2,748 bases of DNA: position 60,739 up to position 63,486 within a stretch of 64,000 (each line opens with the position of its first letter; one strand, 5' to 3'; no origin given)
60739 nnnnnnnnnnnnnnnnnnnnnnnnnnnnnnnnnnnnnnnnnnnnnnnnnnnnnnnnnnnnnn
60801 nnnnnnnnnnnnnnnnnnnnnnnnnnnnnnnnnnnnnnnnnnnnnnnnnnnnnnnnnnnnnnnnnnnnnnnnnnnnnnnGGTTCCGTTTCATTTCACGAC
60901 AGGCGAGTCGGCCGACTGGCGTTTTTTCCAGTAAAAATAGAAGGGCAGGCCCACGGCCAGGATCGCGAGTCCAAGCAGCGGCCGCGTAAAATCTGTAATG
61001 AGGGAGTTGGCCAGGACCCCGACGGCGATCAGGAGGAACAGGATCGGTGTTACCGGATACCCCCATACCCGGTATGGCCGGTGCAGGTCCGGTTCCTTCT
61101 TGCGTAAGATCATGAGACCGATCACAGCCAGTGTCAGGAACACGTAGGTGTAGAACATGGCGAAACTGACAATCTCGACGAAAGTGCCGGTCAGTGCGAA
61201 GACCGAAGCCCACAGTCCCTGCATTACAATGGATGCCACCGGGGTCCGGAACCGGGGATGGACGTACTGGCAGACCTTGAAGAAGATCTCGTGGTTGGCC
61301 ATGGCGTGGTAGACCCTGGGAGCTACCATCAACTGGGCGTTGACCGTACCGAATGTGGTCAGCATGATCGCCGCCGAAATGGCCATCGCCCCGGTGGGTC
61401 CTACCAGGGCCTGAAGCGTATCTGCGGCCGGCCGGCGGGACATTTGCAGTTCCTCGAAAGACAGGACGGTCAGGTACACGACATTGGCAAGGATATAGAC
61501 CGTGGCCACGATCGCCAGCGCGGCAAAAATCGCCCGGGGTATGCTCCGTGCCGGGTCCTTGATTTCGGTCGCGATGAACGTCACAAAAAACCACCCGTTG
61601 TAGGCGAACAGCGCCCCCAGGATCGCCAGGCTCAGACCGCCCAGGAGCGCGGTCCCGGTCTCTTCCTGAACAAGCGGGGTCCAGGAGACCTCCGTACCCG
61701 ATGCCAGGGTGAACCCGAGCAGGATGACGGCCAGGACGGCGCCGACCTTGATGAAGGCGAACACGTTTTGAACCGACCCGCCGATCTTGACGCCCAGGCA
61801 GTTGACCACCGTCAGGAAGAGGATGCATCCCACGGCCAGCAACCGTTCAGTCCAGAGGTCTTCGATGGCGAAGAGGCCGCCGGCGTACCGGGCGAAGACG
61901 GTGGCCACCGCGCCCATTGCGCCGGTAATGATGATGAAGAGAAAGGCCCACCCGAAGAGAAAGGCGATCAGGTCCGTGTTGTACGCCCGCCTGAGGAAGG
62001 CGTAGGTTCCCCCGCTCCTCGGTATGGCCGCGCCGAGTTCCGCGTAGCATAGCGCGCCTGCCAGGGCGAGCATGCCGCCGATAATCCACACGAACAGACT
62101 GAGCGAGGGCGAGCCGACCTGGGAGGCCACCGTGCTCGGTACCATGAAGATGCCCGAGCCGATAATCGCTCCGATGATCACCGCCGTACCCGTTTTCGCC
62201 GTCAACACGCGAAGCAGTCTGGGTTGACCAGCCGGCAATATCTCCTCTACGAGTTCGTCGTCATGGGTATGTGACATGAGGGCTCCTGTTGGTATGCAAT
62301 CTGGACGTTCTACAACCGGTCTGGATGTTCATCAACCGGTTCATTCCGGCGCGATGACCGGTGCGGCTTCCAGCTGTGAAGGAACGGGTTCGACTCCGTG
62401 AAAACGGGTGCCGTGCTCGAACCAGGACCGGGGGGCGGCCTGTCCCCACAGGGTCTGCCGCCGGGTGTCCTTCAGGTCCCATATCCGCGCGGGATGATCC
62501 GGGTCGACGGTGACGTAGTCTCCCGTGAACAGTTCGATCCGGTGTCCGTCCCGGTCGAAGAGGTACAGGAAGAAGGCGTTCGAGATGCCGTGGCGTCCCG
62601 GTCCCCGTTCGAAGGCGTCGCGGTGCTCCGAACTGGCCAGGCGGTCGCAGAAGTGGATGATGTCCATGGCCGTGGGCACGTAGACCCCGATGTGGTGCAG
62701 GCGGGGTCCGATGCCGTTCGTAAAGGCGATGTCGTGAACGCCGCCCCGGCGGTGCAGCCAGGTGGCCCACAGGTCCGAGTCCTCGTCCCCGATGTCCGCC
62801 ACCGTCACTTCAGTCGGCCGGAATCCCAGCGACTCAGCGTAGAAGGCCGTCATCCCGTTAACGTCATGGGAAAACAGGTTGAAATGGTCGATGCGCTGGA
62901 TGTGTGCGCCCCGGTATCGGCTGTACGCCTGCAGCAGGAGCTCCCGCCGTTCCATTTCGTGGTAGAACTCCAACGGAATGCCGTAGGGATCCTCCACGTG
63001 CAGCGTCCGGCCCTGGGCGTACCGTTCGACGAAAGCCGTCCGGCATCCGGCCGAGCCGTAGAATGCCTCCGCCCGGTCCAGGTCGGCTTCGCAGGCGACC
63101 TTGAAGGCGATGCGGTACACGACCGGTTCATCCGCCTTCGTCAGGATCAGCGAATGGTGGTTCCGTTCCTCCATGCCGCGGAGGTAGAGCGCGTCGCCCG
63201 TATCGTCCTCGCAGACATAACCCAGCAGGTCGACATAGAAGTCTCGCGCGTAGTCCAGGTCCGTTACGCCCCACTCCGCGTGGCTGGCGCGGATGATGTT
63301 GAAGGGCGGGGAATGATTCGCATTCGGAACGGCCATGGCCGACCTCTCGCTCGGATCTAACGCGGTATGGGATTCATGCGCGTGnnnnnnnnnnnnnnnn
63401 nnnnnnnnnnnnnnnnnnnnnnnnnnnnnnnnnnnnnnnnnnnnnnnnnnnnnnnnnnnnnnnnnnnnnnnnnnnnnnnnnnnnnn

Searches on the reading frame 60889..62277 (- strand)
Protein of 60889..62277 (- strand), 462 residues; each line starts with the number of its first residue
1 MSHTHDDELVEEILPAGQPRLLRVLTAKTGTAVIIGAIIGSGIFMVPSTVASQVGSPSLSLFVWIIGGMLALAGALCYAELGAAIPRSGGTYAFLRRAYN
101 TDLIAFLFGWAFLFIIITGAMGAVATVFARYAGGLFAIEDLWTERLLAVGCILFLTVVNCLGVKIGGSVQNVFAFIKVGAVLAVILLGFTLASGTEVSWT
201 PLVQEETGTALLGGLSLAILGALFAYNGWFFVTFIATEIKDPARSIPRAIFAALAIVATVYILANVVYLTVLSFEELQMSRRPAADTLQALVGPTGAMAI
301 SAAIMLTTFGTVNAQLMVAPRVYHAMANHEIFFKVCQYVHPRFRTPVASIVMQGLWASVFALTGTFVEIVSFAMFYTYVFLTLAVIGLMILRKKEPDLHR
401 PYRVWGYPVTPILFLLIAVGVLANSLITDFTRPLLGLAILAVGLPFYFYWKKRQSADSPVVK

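Call 25: search_protein_families(library=pfam, proteins=[window:60889-62277:-], max_evalue=0.01)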
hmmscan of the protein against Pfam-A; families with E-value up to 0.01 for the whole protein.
window:60889-62277:- (462 aa): 2 families
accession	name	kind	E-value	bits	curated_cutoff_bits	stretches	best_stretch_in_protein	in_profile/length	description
PF13520.12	AA_permease_2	-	4.2e-58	197.7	27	1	30-424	6-404/427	Amino acid permease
PF00324.27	AA_permease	-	2.3e-34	119.3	24.6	1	34-432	6-427/470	Amino acid permease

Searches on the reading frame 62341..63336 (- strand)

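Call 25: search_protein_families(library=pfam, proteins=[window:62341-63336:-], max_evalue=0.01)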
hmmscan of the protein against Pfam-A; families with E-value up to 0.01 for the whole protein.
window:62341-63336:- (331 aa): 4 families
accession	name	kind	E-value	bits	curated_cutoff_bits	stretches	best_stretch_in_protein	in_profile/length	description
PF00903.31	Glyoxalase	-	5e-22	79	20.6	2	148-269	1-121/121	Glyoxalase/Bleomycin resistance protein/Dioxygenase superfamily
PF22677.2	Ble-like_N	-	7.6e-07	29.2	24.5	0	148-173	1-26/41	Bleomycin resistance protein-like N-terminal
PF13669.12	Glyoxalase_4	-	9.8e-06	26.3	27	0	19-72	2-48/109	Glyoxalase/Bleomycin resistance protein/Dioxygenase superfamily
PF18029.7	Glyoxalase_6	-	0.0087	17.1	23.6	0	25-121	7-102/106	Glyoxalase-like domain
